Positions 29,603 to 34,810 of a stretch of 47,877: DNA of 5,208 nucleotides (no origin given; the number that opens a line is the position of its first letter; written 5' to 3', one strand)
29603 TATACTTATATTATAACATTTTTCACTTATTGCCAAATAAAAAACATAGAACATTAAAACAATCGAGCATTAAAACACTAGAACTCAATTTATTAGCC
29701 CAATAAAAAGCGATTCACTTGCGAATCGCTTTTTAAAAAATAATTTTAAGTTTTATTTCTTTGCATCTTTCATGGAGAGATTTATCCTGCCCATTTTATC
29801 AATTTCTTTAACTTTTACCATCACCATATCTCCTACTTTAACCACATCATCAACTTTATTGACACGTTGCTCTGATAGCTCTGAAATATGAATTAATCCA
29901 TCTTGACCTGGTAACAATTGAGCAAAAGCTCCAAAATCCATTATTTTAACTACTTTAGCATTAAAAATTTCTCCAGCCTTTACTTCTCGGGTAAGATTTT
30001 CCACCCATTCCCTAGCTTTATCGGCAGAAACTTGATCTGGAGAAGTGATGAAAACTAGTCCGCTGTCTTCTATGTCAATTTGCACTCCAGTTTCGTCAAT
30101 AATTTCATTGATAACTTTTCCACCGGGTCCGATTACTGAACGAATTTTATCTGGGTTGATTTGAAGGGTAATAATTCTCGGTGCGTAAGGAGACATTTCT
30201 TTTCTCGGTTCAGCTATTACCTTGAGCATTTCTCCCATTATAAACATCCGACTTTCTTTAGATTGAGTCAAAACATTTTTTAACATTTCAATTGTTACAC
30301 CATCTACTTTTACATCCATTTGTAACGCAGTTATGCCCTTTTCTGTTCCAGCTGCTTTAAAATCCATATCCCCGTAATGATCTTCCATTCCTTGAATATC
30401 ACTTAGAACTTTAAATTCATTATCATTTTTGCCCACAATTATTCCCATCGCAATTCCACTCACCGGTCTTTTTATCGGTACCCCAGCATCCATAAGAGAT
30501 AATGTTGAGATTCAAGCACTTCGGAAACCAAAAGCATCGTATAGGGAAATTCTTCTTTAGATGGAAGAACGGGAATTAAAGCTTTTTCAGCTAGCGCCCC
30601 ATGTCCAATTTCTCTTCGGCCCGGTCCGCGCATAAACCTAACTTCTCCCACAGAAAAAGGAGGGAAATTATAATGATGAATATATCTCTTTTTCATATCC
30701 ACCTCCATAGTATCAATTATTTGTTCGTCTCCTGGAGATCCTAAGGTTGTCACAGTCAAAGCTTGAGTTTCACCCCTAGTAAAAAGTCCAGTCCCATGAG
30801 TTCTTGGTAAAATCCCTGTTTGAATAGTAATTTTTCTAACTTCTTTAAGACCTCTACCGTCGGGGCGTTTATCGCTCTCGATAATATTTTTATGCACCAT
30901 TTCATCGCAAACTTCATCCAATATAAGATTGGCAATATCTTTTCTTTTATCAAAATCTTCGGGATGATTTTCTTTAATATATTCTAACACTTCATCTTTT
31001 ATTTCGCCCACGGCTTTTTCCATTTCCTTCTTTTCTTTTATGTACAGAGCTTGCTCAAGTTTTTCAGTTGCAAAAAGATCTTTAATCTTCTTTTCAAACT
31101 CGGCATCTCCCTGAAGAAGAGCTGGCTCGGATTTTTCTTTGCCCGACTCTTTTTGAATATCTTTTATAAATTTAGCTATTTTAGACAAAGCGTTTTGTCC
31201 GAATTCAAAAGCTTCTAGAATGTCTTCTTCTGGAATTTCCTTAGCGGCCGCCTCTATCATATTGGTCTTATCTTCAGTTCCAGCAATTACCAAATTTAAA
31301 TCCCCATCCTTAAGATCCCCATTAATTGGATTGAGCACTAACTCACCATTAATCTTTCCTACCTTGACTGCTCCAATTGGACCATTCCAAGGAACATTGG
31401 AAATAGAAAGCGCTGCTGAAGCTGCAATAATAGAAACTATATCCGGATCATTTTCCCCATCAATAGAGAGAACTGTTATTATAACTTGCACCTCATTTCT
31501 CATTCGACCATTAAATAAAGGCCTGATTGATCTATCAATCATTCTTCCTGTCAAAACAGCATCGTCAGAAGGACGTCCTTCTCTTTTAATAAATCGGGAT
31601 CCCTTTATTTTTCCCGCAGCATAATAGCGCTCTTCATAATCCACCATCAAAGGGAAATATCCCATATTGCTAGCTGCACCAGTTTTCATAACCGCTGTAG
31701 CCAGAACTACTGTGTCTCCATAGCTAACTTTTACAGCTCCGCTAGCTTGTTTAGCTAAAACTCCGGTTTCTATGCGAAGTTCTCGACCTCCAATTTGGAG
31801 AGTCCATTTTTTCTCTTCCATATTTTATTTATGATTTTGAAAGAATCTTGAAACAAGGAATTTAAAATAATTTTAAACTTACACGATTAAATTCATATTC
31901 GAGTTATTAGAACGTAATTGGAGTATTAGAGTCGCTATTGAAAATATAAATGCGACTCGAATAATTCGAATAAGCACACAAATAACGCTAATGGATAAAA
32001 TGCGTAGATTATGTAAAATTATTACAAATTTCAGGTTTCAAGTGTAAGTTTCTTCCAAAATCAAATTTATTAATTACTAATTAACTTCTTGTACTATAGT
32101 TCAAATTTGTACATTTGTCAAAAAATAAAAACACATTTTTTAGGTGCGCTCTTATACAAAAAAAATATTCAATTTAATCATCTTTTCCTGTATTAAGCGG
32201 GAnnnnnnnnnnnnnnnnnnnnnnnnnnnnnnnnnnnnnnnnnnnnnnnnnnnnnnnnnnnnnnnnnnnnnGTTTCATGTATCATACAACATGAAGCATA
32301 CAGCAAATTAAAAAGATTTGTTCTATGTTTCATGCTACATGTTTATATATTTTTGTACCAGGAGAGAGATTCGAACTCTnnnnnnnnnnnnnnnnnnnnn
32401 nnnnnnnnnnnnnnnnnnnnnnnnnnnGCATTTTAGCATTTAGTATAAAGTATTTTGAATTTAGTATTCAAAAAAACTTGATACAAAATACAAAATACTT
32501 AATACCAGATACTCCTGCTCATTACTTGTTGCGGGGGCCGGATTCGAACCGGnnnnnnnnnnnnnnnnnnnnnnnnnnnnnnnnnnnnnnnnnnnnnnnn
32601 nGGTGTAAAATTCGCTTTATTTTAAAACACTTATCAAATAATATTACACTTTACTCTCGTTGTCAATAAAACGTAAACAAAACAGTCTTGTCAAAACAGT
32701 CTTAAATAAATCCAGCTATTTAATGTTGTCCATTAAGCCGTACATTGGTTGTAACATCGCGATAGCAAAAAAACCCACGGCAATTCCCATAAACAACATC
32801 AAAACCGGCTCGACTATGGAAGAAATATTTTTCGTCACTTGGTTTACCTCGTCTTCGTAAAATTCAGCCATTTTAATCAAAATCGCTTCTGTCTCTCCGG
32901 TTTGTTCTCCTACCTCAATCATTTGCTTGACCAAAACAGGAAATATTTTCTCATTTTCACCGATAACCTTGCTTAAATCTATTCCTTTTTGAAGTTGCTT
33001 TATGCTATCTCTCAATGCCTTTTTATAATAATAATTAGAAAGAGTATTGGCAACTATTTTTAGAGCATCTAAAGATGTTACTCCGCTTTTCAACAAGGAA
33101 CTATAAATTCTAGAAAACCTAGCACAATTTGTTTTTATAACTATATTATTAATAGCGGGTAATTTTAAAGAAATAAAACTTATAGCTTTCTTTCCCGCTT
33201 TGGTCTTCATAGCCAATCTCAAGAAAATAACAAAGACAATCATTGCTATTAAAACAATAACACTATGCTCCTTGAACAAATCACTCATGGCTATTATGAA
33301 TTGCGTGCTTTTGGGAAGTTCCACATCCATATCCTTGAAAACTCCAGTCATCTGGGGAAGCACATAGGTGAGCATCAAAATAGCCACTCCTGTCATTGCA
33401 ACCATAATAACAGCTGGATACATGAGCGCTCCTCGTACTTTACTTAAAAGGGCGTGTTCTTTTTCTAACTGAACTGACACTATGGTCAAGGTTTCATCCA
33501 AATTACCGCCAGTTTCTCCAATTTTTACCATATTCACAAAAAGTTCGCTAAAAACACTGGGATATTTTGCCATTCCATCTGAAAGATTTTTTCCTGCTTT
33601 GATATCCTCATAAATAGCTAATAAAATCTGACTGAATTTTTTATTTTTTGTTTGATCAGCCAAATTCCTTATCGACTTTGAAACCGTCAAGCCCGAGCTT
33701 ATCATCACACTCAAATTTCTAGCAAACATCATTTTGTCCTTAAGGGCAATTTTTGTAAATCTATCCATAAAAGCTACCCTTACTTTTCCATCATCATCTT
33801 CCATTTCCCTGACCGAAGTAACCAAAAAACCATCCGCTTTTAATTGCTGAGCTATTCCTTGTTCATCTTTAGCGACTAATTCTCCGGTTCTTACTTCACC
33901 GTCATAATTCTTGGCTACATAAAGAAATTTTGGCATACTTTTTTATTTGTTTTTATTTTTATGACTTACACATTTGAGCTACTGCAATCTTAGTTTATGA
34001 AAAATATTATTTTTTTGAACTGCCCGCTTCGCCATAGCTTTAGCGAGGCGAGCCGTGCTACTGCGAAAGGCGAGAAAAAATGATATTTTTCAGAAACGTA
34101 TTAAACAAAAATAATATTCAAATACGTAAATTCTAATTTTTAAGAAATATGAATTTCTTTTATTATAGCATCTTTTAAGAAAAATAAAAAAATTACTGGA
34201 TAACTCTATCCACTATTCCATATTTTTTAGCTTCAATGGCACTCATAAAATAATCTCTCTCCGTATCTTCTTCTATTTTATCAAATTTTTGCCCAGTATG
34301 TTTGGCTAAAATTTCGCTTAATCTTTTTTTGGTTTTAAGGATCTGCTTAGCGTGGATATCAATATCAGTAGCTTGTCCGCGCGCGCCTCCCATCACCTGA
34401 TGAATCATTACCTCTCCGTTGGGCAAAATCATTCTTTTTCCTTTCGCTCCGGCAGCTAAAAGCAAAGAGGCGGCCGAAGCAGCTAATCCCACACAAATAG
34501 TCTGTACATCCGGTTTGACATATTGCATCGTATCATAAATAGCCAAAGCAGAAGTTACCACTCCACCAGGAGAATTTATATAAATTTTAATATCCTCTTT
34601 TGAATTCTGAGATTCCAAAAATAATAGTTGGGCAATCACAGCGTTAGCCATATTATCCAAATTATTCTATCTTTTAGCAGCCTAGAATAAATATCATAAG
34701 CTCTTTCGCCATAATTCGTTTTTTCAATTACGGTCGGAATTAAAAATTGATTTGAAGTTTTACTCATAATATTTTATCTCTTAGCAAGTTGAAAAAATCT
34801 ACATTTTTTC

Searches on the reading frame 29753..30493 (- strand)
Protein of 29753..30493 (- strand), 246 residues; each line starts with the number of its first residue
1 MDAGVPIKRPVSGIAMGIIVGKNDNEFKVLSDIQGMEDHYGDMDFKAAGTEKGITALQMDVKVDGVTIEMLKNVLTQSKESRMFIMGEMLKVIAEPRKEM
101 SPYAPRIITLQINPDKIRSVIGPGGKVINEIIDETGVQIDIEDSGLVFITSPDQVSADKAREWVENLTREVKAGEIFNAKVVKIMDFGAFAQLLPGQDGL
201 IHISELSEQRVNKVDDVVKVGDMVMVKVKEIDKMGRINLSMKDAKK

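Call 56: search_protein_families(library=pfam, proteins=[window:29753-30493:-], max_evalue=0.001)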
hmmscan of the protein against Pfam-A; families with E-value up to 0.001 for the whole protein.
window:29753-30493:- (246 aa): 4 families
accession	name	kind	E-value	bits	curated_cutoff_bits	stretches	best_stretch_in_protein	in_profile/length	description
PF00575.29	S1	-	8.8e-21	74.5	22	1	171-242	2-74/74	S1 RNA binding domain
PF00013.35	KH_1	-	1.1e-12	48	21.5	1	108-165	2-65/66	KH domain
PF22675.2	KH-I_KHDC4-BBP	-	8.8e-06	25.9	30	0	117-145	8-36/76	KHDC4/BBP-like, KH-domain type I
PF03725.20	RNase_PH_C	-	0.00033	21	20.8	1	10-80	2-66/67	3' exoribonuclease family, domain 2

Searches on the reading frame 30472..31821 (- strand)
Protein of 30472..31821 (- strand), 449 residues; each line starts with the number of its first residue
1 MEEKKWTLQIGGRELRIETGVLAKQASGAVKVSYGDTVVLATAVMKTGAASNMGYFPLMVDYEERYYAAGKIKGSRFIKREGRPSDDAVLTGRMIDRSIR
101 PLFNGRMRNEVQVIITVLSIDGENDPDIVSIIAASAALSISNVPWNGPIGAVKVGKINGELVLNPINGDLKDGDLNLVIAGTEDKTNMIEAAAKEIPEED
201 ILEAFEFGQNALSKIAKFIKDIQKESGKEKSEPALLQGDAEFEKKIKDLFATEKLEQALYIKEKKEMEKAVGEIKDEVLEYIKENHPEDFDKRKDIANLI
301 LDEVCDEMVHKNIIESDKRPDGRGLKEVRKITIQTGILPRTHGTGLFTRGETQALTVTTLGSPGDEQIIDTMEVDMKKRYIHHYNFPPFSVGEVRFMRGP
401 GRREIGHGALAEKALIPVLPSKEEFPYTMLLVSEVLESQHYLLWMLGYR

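Call 56: search_protein_families(library=pfam, proteins=[window:30472-31821:-], max_evalue=0.001)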
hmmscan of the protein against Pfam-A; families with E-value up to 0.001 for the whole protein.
window:30472-31821:- (449 aa): 3 families
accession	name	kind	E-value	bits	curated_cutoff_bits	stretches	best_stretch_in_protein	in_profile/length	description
PF01138.27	RNase_PH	-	1.1e-45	155.7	25.5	2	12-144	2-130/130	3' exoribonuclease family, domain 1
PF03725.20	RNase_PH_C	-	5.8e-13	49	20.8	1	147-210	1-66/67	3' exoribonuclease family, domain 2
PF03726.19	PNPase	-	1.3e-10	42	24.6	1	243-323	3-80/81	Polyribonucleotide nucleotidyltransferase, RNA binding domain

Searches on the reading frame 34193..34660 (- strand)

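Call 67: search_protein_families(library=pfam, proteins=[window:34193-34660:-], max_evalue=0.001)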
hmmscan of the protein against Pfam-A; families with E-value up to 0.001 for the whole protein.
window:34193-34660:- (155 aa): 1 family
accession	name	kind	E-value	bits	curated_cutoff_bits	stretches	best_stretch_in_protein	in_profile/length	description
PF00574.28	CLP_protease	-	5.1e-73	245.2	20.2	1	2-155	27-180/182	Clp protease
